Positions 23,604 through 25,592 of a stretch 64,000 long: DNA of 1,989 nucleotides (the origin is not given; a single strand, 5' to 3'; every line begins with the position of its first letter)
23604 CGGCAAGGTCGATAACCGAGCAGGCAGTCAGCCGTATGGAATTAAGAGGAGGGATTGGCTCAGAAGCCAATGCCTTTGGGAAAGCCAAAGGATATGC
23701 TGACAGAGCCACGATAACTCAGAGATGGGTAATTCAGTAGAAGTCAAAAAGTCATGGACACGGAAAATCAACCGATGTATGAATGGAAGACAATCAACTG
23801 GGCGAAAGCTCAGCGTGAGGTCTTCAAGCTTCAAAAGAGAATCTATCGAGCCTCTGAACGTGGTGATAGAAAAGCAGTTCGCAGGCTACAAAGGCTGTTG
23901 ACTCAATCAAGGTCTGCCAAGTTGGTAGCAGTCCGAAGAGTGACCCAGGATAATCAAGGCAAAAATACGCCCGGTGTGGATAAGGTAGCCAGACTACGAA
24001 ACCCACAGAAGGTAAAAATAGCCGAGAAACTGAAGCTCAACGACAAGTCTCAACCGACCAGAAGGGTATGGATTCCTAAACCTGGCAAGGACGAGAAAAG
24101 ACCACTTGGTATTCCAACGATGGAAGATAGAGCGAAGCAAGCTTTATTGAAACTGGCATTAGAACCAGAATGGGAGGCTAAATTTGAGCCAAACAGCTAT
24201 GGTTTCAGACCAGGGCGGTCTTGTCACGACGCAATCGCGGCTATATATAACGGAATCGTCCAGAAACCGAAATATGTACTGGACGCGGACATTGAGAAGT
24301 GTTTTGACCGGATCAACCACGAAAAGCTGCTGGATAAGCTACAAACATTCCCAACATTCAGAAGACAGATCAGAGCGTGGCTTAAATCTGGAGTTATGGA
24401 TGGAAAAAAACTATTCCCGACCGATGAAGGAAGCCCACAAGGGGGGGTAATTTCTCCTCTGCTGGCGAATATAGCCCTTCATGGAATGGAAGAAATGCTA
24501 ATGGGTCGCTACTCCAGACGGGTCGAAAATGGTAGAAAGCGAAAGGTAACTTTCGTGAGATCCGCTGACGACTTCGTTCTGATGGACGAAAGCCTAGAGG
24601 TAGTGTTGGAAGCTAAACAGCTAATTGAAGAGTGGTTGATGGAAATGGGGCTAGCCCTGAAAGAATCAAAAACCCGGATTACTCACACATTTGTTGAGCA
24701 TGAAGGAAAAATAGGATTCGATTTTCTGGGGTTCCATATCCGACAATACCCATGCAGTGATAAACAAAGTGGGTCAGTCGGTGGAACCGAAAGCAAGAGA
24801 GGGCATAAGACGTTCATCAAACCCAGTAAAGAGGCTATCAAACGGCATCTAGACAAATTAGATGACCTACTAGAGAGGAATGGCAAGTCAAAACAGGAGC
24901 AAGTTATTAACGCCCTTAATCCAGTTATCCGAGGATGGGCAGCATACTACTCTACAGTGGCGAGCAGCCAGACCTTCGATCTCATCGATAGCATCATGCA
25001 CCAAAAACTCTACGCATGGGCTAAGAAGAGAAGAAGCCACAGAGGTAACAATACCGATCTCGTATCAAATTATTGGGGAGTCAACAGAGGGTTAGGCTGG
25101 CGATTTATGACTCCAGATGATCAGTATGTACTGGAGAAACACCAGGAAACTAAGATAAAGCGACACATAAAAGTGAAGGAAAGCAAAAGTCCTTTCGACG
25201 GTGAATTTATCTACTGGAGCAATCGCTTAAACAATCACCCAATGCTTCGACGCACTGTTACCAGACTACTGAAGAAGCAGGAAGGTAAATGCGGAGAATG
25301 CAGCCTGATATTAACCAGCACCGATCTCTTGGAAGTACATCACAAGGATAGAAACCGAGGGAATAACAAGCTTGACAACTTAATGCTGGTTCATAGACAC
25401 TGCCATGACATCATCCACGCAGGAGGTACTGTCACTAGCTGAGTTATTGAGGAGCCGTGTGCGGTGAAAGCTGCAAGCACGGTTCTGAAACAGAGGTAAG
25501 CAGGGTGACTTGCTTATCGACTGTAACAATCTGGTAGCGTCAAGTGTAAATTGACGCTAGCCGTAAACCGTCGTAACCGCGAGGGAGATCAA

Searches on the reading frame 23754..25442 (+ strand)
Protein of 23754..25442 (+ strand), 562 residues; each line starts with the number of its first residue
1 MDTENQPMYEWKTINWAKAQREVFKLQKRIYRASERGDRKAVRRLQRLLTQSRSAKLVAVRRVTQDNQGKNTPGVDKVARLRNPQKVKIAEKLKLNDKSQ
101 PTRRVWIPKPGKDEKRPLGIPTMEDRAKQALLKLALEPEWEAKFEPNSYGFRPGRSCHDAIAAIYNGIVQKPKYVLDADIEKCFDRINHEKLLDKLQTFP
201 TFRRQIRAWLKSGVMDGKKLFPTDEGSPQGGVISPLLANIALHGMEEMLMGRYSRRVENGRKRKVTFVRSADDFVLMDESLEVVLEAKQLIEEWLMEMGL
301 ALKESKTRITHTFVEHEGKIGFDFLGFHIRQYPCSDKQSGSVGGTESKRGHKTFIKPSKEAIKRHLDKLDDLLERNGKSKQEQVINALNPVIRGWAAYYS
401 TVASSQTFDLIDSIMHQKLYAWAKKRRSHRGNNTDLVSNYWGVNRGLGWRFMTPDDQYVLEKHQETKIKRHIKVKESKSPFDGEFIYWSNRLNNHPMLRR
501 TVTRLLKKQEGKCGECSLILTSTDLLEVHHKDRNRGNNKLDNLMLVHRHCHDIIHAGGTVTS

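Call 63: search_protein_families(library=pfam, proteins=[window:23754-25442:+], max_evalue=0.00001)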
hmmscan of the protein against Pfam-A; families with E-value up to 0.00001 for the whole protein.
window:23754-25442:+ (562 aa): 3 families
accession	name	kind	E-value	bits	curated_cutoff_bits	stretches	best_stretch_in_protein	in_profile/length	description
PF00078.32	RVT_1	-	3.5e-42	144.9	29.6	1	107-329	1-205/205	Reverse transcriptase (RNA-dependent DNA polymerase)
PF13655.11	RVT_N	-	2.8e-31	108.1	28.1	1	11-93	1-83/83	N-terminal domain of reverse transcriptase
PF08388.16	GIIM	-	1.1e-18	67.3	23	1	362-431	1-71/80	Group II intron, maturase-specific domain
